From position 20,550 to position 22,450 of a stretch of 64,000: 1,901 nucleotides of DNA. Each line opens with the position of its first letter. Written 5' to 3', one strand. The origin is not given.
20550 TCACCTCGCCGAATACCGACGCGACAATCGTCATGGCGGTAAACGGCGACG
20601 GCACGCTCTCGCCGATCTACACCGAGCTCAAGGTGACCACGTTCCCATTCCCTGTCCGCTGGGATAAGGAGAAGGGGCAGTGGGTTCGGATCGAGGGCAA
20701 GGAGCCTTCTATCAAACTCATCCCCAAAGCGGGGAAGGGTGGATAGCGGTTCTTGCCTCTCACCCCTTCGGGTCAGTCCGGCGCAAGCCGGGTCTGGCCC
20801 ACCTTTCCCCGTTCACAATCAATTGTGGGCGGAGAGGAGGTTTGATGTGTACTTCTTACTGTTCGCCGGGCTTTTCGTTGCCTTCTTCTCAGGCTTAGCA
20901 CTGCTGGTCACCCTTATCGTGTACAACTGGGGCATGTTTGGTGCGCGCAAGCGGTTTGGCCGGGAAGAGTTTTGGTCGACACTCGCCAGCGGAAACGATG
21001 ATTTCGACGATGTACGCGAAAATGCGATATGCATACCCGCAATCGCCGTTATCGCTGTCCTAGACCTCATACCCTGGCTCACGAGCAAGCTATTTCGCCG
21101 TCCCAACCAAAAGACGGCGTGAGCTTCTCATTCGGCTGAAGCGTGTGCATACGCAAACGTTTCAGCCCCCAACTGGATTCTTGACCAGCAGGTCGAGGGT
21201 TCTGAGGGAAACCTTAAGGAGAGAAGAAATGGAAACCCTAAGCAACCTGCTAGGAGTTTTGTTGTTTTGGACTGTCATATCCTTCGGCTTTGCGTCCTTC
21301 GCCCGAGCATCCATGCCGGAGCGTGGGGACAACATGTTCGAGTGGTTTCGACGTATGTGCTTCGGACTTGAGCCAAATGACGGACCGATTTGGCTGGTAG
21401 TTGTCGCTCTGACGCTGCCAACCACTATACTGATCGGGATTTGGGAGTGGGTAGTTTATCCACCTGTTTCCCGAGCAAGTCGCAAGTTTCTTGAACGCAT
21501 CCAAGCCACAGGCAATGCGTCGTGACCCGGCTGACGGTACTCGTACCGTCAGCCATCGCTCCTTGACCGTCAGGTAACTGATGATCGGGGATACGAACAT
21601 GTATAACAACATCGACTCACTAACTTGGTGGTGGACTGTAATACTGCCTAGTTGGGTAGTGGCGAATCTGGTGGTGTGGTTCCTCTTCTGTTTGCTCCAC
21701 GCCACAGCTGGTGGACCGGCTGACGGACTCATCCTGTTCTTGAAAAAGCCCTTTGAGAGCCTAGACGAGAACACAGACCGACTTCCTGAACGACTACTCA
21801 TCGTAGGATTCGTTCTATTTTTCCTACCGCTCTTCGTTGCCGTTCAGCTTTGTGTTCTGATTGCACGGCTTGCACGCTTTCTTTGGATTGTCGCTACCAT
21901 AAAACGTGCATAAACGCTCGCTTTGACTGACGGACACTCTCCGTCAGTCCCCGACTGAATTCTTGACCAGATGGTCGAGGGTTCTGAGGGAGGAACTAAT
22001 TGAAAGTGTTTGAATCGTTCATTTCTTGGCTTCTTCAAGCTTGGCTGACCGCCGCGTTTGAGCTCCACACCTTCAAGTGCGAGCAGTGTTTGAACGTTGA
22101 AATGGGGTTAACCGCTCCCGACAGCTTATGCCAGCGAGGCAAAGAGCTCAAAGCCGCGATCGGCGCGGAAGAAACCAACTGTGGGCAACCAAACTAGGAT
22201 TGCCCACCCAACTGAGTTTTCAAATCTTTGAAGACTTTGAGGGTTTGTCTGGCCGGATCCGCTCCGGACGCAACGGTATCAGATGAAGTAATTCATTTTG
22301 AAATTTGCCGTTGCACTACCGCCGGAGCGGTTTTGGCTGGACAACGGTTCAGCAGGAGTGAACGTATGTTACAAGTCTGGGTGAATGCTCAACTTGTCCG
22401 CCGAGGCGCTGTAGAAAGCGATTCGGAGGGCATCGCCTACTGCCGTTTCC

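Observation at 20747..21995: Tandem array of three divergent 2-TM small-protein genes, each preceded by a terminator hairpin and a conserved ttgacc-containing 37-bp motif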

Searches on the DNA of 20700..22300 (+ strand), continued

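Call 74: search_with_rna_model(model_id=R2, sources=[window, L050, L051, L052, L053, L054, L055, L056, L057, L058, L059, L060, L061, L062, L063, L064, L065, L066, L067, L068, L069, L070, L071, L072, L073, L074, L075, L076, L077, L078, L079, L080, L081, L082, L083, L084, L085, L086, L087, L088, L089, L090, L091, L092, L093, L094, L095, L096, L097, L098, L099, L100, L101, L102, L103, L104, L105, L106, L107, L108, L109, L110, L111, L112, L113, L114, L115, L116, L117, L118, L119, L120, L121, L122, L123, L124, L125, L126, L127, L128, L129], max_evalue=10, show_alignments=0)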
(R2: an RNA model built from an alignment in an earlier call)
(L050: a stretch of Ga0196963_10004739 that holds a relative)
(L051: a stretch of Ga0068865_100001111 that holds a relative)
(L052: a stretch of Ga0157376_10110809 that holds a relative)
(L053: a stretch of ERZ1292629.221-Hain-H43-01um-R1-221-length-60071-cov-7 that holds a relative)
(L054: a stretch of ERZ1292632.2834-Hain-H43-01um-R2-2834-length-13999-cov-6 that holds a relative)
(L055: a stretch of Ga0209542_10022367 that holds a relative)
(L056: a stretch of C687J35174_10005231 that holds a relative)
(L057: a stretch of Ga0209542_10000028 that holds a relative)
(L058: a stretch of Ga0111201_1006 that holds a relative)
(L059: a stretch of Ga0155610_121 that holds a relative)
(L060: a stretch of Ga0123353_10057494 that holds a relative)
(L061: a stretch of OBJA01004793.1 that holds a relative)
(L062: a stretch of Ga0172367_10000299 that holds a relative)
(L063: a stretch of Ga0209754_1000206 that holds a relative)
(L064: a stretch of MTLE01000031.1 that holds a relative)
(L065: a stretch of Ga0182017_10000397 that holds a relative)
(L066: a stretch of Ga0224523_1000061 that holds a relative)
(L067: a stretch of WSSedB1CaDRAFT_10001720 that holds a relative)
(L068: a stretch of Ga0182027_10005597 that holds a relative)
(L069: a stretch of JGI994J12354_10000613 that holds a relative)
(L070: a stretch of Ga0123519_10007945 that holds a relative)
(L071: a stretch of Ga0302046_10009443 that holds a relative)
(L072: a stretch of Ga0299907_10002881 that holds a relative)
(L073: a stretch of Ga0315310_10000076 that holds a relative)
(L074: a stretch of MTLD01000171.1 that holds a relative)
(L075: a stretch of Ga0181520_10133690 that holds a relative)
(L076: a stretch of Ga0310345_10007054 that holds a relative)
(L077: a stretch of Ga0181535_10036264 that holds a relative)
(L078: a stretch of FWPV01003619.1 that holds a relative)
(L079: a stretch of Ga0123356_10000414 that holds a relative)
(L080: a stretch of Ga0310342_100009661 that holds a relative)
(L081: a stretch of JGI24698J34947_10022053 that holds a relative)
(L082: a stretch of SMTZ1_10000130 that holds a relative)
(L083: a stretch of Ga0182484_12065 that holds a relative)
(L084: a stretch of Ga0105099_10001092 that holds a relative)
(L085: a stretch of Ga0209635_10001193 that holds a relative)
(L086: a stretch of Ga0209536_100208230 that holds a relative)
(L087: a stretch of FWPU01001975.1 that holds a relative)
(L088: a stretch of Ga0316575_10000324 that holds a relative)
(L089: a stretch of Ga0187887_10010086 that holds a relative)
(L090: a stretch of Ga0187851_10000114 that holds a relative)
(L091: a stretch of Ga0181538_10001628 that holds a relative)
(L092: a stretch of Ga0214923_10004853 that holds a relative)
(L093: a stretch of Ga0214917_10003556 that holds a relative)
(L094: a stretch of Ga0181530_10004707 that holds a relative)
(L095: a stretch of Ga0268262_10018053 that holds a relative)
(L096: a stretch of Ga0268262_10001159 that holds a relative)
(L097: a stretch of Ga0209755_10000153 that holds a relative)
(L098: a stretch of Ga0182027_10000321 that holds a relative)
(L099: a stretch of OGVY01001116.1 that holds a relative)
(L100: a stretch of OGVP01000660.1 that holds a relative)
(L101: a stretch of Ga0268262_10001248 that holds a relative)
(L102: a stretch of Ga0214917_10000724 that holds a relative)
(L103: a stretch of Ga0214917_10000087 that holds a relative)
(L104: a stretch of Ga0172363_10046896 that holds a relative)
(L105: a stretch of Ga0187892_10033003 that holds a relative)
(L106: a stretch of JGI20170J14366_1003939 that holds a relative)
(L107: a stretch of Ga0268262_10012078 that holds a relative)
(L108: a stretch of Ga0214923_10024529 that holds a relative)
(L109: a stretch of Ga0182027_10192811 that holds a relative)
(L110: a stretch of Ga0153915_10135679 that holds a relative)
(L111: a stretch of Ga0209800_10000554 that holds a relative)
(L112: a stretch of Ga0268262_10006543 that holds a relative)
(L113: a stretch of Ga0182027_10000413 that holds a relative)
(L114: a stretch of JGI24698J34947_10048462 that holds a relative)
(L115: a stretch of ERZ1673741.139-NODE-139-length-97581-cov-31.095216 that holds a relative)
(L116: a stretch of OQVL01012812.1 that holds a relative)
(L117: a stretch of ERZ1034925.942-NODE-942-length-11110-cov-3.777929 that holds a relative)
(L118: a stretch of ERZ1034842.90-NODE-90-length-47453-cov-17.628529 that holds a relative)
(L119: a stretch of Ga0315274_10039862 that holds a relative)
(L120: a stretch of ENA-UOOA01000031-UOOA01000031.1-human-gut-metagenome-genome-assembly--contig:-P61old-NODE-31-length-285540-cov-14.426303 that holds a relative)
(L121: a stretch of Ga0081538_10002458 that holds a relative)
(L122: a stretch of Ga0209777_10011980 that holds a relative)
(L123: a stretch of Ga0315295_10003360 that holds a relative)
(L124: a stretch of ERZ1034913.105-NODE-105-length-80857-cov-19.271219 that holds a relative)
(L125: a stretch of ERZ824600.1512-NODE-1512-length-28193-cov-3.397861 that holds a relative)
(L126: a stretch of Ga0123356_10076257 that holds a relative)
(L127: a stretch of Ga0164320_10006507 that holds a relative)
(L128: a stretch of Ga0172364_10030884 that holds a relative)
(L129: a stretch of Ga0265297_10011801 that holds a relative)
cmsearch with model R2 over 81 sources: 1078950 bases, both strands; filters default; matches with E-value up to 10: 7.
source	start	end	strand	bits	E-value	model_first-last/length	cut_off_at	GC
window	21947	21995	+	60.4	2.2e-12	1-49/49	no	0.55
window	21165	21213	+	59.1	4.8e-12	1-49/49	no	0.59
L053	8226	8274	-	58.1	8.9e-12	1-49/49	no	0.59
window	16551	16598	+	54.1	9.7e-11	1-49/49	no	0.4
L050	68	114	-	53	1.9e-10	1-49/49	no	0.49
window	22204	22248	+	49.1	2.1e-09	1-49/49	no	0.4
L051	3243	3282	+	15.6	1.4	1-49/49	no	0.38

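Call 75: search_with_rna_model(model_id=R2, sources=[window, L050, L053], max_evalue=5, filters=off, show_alignments=10)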
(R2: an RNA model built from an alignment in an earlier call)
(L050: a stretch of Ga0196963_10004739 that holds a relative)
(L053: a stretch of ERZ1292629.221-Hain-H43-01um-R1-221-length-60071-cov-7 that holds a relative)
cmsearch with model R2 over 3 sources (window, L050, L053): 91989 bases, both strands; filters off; matches with E-value up to 5: 17.
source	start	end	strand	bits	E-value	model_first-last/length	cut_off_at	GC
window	21947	21995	+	60.3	1.9e-13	1-49/49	no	0.55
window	21165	21213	+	59.1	4.1e-13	1-49/49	no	0.59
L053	8226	8274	-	58.1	7.6e-13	1-49/49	no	0.59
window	16551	16598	+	54.1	8.3e-12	1-49/49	no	0.4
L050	68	114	-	53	1.7e-11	1-49/49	no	0.49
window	22204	22248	+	49.1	1.8e-10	1-49/49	no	0.4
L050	4155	4201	-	15.6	0.12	1-49/49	no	0.47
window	23372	23418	+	11.5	1.5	1-49/49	no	0.55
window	21957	21984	-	11.2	1.8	11-38/49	no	0.5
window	20799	20842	+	10.8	2.3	1-49/49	no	0.55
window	37420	37450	+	10.7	2.4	9-41/49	no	0.55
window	19633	19686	+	10.4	2.8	1-49/49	no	0.54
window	16561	16587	-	10.2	3.2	11-38/49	no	0.41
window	18622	18673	+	10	3.6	1-49/49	no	0.48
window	40377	40394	-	9.7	4.3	16-33/49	no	0.5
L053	8589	8623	-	9.5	5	1-49/49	no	0.51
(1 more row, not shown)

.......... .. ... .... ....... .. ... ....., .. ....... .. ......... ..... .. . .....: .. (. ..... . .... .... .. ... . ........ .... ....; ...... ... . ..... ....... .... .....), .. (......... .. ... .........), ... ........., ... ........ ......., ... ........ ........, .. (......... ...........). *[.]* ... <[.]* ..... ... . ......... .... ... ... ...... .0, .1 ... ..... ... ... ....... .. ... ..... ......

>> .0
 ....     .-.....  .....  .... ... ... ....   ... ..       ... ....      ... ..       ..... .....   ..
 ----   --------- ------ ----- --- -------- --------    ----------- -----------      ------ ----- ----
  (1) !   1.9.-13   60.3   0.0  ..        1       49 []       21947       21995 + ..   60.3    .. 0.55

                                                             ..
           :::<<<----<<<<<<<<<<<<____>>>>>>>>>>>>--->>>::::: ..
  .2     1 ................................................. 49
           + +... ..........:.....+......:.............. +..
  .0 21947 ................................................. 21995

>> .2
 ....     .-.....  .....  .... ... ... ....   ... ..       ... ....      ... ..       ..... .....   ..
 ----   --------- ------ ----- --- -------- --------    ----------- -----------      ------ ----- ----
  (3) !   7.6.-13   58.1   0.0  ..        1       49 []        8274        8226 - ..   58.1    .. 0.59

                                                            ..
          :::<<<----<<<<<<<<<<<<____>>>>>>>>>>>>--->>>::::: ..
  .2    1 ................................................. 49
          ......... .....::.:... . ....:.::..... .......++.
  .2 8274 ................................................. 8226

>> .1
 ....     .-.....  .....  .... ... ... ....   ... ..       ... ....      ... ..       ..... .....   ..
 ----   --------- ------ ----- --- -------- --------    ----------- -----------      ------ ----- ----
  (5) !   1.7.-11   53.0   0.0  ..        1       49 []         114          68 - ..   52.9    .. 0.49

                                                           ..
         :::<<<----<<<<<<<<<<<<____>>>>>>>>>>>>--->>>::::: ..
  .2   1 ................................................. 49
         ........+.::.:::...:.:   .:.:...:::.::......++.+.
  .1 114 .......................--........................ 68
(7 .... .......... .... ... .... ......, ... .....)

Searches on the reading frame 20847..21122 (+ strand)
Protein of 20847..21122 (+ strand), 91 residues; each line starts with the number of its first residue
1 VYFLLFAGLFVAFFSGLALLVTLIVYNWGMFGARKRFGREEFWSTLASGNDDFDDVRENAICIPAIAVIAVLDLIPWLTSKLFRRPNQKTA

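Call 11: search_protein_families(library=pfam, proteins=[window:20847-21122:+], max_evalue=1)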
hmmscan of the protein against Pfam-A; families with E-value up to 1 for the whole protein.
window:20847-21122:+ (91 aa): 1 family
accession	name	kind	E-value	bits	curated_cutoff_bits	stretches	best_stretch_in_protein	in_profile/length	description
PF07219.19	HemY_N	-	0.55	10.8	31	0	3-39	16-52/107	HemY protein N-terminus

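Call 26: search_protein_families(library=phrogs, proteins=[window:20847-21122:+], max_evalue=0.1)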
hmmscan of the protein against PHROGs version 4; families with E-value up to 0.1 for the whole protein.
window:20847-21122:+ (91 aa): 0 families

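Call 43: find_homologous_proteins(query=window:20847-21119:+, max_evalue=0.01)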
Query window:20847-21119:+ (91 aa): 1 proteins with E <= 0.01 among 8 candidates.
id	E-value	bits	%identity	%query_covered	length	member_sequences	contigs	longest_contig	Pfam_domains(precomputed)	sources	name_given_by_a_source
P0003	2.6e-54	199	100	100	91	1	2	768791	-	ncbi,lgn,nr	ncbi:MAG: hypothetical protein HZB70_01190 [Candidatus Berkelbacteria bacterium]|nr:MAG: hypothetica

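Call 89: search_protein_families(library=ncbifam, proteins=[window:20847-21122:+], max_evalue=0.1)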
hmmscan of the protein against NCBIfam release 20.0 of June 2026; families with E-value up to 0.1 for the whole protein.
window:20847-21122:+ (91 aa): 0 families

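Call 90: search_protein_families(library=padloc, proteins=[window:20847-21122:+], max_evalue=0.1)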
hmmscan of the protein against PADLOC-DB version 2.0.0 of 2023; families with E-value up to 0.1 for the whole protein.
window:20847-21122:+ (91 aa): 0 families

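Call 102: search_solved_structures(query=window:20847-21119:+, max_evalue=1)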
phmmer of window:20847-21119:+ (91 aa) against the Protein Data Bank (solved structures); distinct sequences matched with E-value up to 1: 11.
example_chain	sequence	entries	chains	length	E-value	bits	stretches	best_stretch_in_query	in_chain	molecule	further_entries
5ma4_A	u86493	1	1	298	0.0038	20.8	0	9-60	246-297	K7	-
5mak_A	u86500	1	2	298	0.0038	20.8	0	9-60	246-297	R7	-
5ma3_A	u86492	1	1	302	0.0044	20.6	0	9-60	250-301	R11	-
5ma9_A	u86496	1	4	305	0.0045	20.6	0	9-60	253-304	R11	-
5ma5_A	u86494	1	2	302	0.0058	20.3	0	9-59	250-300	K11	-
5lec_A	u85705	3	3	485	0.21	15.2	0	9-60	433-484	DDD_D12_12_D12_12_D12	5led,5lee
6ar6_B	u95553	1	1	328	0.24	15.1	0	17-58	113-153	DLD-4 darpin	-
4qfv_A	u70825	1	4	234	0.47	14.1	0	15-60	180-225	ANK-N5C-281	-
3r2e_A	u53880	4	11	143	0.65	13.7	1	8-60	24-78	Dihydroneopterin aldolase | 7,8-dihydroneopterin aldolase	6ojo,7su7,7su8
7su6_A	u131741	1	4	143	0.66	13.7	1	8-60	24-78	7,8-dihydroneopterin aldolase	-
7su4_A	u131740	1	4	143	0.75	13.5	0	8-59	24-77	7,8-dihydroneopterin aldolase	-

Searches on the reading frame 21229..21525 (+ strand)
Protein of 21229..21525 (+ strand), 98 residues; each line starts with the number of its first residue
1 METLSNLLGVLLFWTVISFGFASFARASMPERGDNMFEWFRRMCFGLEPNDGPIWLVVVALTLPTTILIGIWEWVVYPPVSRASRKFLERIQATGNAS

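Call 11: search_protein_families(library=pfam, proteins=[window:21229-21525:+], max_evalue=1)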
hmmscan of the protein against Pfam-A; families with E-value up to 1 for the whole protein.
window:21229-21525:+ (98 aa): 0 families

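Call 14: find_encoding_contigs(protein=window:21229-21525:+, flank=10000, max_places=6)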
Protein window:21229-21525:+ (98 aa): 4 contigs read that carry it; 2 places shown.
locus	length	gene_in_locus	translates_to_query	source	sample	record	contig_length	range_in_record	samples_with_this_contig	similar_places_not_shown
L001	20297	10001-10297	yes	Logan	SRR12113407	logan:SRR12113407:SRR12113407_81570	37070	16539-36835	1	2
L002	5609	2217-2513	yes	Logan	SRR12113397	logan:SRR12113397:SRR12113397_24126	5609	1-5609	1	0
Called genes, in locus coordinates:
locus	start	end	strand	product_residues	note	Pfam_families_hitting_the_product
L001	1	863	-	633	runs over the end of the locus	-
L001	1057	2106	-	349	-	-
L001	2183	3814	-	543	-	PF01541:GIY-YIG (weak), PF27096:UvrC_M, PF02151:UVR, PF22920:UvrC_RNaseH, PF08459:UvrC_RNaseH_dom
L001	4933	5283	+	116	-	-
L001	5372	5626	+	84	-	-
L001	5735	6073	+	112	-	-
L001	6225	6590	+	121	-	-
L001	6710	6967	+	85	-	-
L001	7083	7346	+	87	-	-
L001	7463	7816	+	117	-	-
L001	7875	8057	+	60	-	-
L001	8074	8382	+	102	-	-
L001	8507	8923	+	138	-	-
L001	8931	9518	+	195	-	-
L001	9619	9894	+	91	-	-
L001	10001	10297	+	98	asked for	-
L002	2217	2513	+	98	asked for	-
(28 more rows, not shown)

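Call 17: find_homologous_proteins(query=window:21229-21522:+, max_evalue=0.01)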
Query window:21229-21522:+ (98 aa): 1 proteins with E <= 0.01 among 6 candidates.
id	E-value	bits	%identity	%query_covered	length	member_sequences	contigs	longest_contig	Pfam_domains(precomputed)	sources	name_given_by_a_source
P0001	4.2e-60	218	100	100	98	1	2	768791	-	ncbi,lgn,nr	ncbi:MAG: hypothetical protein HZB70_01185 [Candidatus Berkelbacteria bacterium]|nr:MAG: hypothetica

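Call 26: search_protein_families(library=phrogs, proteins=[window:21229-21525:+], max_evalue=0.1)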
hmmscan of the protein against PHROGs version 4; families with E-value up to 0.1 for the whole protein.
window:21229-21525:+ (98 aa): 0 families

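Call 89: search_protein_families(library=ncbifam, proteins=[window:21229-21525:+], max_evalue=0.1)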
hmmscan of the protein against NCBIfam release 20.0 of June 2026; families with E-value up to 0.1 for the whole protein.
window:21229-21525:+ (98 aa): 0 families

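Call 90: search_protein_families(library=padloc, proteins=[window:21229-21525:+], max_evalue=0.1)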
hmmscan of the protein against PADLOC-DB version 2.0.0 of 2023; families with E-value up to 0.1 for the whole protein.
window:21229-21525:+ (98 aa): 0 families

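Call 103: search_solved_structures(query=window:21229-21522:+, max_evalue=1)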
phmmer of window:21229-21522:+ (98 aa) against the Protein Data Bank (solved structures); distinct sequences matched with E-value up to 1: 0.
